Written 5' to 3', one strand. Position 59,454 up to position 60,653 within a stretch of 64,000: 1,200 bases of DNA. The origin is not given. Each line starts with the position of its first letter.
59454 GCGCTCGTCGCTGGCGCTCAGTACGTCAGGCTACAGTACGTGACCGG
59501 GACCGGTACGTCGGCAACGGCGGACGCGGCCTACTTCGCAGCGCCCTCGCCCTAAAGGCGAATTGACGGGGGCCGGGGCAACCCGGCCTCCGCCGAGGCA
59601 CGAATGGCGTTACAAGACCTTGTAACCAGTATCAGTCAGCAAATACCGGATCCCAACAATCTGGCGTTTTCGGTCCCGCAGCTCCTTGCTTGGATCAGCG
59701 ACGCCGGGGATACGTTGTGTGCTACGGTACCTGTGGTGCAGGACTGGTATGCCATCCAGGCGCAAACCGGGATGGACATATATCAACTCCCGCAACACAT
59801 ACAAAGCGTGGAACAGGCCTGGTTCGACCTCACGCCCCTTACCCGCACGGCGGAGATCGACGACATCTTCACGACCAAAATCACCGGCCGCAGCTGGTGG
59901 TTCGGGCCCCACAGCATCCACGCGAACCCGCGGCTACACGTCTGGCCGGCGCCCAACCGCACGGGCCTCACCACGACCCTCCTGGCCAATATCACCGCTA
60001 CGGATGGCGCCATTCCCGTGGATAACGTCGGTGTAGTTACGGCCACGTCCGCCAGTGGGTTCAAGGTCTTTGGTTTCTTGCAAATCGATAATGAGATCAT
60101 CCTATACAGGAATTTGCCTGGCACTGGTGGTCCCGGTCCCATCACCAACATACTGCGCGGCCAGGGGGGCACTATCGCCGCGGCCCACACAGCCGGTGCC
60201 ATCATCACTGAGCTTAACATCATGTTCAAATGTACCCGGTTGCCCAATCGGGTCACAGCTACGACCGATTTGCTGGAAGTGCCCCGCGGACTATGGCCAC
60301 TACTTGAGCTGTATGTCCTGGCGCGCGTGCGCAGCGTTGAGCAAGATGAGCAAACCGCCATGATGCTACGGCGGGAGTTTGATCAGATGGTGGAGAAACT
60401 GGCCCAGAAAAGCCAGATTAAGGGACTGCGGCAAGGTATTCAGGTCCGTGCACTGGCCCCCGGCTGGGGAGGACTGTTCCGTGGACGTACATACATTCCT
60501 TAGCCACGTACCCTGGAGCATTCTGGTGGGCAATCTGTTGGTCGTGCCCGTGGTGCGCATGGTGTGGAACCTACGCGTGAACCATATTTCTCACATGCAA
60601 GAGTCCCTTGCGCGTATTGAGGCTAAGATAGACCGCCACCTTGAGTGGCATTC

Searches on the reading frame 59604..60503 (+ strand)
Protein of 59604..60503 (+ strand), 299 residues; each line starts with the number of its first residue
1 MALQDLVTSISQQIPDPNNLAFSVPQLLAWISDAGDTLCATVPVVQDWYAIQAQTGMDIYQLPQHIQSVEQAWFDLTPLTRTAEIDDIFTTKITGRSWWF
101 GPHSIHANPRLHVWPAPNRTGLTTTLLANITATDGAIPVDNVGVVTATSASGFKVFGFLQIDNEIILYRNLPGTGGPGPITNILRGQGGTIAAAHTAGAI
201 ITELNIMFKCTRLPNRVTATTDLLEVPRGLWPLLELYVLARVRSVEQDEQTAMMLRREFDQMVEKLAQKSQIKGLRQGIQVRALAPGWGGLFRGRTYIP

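Call 19: search_protein_families(library=pfam, proteins=[window:59604-60503:+], max_evalue=0.01)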
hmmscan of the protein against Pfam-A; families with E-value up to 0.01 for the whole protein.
window:59604-60503:+ (299 aa): 1 family
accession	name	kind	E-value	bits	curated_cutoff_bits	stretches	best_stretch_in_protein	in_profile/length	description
PF24175.2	SU10_adaptor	-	2.5e-09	38.3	27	1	1-131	1-126/194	SU10 adaptor protein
